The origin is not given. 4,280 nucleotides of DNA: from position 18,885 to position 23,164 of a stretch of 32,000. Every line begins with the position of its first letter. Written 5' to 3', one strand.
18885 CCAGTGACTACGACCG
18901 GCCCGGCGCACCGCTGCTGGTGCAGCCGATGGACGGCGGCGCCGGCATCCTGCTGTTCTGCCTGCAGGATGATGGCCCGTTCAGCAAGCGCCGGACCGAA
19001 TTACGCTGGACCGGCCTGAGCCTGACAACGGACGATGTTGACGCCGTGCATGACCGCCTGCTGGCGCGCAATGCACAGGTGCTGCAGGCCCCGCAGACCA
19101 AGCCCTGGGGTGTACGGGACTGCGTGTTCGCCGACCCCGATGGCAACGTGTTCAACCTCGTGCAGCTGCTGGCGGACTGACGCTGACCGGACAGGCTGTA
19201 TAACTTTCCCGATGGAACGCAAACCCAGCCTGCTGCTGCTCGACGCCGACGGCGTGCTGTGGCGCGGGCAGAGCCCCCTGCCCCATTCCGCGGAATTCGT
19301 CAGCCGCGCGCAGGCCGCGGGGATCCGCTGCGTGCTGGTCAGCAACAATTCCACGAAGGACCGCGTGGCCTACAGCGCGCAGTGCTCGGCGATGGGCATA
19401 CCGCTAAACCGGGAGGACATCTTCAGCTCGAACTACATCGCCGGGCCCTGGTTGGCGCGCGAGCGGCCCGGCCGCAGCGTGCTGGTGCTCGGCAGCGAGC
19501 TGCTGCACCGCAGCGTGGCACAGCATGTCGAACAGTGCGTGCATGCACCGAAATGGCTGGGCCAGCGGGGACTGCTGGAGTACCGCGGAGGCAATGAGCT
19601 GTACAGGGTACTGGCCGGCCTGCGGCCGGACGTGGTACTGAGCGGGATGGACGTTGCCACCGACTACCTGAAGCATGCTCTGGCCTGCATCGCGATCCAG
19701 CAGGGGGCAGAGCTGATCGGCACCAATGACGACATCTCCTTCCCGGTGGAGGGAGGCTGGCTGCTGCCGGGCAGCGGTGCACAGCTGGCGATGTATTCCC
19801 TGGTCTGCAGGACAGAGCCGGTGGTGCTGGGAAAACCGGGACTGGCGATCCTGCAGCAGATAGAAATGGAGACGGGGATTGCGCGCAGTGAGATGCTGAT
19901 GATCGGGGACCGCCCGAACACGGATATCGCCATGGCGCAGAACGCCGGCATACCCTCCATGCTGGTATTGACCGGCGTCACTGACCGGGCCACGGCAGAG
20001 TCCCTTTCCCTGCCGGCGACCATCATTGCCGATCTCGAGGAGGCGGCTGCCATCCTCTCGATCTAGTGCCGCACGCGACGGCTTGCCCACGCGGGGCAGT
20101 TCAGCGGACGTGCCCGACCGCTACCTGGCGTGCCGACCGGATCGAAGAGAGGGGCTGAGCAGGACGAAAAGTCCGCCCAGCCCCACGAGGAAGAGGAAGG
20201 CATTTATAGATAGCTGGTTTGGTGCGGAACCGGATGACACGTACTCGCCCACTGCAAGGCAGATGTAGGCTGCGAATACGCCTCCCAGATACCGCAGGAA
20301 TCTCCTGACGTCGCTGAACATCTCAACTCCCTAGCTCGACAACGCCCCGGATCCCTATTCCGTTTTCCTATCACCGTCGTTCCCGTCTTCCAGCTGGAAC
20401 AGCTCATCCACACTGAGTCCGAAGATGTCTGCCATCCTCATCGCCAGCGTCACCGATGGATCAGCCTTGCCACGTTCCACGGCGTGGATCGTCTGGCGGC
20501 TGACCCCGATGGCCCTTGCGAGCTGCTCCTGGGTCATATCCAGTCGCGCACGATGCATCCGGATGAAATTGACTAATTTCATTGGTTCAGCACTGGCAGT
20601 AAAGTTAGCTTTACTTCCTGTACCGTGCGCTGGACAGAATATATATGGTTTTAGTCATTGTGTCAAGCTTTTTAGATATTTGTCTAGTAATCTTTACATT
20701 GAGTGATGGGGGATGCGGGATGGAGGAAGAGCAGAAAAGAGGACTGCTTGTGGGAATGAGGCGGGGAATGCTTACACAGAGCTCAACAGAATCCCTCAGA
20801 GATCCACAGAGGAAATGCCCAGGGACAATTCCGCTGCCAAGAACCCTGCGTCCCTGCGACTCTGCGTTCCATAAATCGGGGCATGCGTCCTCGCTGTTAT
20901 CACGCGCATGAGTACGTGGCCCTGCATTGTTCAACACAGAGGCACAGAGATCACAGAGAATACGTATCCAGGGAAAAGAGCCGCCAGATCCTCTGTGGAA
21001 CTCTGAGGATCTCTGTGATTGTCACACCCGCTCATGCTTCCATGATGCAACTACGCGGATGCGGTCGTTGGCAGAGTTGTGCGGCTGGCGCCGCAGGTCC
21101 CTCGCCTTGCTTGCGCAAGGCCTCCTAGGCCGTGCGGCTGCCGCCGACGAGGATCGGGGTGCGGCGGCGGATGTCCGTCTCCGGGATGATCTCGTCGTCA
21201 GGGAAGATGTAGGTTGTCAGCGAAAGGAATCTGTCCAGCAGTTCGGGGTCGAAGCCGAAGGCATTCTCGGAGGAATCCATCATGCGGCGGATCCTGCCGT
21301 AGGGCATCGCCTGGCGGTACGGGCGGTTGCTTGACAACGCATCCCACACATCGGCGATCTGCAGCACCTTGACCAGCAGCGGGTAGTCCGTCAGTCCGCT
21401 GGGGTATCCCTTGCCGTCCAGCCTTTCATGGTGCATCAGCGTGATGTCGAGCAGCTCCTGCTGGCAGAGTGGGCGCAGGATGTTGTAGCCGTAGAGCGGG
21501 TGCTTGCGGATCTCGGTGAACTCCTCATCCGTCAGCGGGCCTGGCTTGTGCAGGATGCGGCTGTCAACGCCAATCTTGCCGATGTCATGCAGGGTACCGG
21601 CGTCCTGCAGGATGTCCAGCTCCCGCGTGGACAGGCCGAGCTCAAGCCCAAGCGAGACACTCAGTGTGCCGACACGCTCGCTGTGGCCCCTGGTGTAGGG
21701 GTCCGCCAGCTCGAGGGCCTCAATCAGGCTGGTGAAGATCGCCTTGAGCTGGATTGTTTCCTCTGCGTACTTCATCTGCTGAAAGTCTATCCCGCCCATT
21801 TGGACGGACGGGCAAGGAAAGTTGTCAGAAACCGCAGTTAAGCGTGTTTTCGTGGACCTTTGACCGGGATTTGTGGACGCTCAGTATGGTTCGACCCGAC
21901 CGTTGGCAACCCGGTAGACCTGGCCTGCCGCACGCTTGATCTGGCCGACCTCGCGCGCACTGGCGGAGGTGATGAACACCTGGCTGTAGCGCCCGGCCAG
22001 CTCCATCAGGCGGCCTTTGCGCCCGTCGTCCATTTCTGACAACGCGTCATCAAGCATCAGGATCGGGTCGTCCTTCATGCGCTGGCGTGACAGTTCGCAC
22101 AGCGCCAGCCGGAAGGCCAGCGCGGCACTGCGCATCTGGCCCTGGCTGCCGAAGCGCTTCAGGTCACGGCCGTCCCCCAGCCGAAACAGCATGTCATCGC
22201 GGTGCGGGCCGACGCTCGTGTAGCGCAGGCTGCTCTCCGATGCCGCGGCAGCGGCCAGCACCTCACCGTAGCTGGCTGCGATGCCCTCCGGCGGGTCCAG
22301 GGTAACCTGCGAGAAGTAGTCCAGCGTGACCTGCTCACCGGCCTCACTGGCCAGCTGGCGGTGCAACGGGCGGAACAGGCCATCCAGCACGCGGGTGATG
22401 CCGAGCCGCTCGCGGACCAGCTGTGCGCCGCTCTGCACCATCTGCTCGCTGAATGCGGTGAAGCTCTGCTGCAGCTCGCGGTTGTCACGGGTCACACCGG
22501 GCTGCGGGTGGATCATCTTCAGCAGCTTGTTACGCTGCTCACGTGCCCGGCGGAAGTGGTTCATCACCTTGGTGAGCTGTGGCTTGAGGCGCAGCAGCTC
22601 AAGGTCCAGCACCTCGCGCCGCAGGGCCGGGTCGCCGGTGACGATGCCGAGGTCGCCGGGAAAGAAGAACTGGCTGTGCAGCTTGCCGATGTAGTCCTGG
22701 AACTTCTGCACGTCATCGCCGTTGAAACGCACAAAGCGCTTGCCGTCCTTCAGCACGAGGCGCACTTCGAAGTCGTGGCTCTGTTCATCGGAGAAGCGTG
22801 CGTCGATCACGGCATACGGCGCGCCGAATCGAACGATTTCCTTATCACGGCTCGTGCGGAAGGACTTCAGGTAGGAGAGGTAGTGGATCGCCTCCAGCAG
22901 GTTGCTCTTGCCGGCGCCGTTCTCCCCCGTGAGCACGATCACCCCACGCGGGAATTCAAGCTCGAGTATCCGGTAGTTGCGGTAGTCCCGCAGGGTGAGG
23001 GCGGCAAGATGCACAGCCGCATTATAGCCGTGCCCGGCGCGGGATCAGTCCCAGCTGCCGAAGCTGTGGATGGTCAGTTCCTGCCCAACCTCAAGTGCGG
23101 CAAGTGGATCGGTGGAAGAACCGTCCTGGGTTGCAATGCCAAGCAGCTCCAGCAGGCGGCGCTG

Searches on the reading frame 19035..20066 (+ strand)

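Call 10: search_protein_families(library=pfam, proteins=[window:19035-20066:+], max_evalue=0.001)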
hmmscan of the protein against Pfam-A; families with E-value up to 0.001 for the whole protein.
window:19035-20066:+ (343 aa): 5 families
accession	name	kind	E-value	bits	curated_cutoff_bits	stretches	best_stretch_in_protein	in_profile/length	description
PF13344.12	Hydrolase_6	-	1.6e-23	83.1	27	1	68-162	2-96/101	Haloacid dehalogenase-like hydrolase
PF13242.12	Hydrolase_like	-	2.6e-21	75.8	22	1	264-337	1-75/75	HAD-hyrolase-like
PF00702.32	Hydrolase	-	4e-12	47.4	26.4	1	66-305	3-191/191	haloacid dehalogenase-like hydrolase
PF13419.12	HAD_2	-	2.7e-06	28.1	23.8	1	254-311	122-178/178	Haloacid dehalogenase-like hydrolase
PF09419.16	PGP_phosphatase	-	0.00095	19.2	20.4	0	285-315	137-167/168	Mitochondrial PGP phosphatase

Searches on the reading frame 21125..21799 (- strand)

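Call 10: search_protein_families(library=pfam, proteins=[window:21125-21799:-], max_evalue=0.001)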
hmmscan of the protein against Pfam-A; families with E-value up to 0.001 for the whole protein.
window:21125-21799:- (224 aa): 2 families
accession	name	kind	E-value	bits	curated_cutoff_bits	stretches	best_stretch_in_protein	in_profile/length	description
PF13487.12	HD_5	-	1.1e-24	87.6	27.2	1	25-187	3-170/170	HD domain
PF01966.28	HD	-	5.2e-15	56.2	22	1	38-154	3-115/116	HD domain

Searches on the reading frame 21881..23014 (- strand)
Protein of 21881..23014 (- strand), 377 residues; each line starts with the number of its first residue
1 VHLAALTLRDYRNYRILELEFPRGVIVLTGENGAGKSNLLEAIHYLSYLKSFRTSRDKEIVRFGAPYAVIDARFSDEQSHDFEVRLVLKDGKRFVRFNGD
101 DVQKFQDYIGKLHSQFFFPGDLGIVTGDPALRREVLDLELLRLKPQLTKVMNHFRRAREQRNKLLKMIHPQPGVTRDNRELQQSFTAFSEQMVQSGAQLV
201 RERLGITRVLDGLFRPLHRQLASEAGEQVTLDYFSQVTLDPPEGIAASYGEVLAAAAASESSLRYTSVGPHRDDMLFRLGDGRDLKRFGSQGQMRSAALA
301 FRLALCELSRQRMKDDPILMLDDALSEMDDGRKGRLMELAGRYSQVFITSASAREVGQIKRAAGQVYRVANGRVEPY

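Call 10: search_protein_families(library=pfam, proteins=[window:21881-23014:-], max_evalue=0.001)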
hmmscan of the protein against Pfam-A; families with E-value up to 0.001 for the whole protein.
window:21881-23014:- (377 aa): 7 families
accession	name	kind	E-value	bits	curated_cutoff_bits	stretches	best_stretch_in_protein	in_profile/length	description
PF02463.25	SMC_N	-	2.7e-20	73.2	40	1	3-364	2-210/220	RecF/RecN/SMC N terminal domain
PF13476.12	AAA_23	-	7e-12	46.8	27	1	6-101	2-96/201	AAA domain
PF13304.12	AAA_21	-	4.1e-07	30.8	27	1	26-86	2-64/304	AAA domain, putative AbiEii toxin, Type IV TA system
PF13175.12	AAA_15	-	1.6e-06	28.5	32.1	1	1-65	1-55/374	AAA ATPase domain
PF13514.12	AAA_27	-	3.7e-05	23.8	22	1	1-86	1-86/206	AAA domain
PF13555.12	AAA_29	-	0.00018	21.6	27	1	18-46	16-45/61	P-loop containing region of AAA domain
PF00005.33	ABC_tran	-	0.00043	21.3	25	0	22-45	9-33/137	ABC transporter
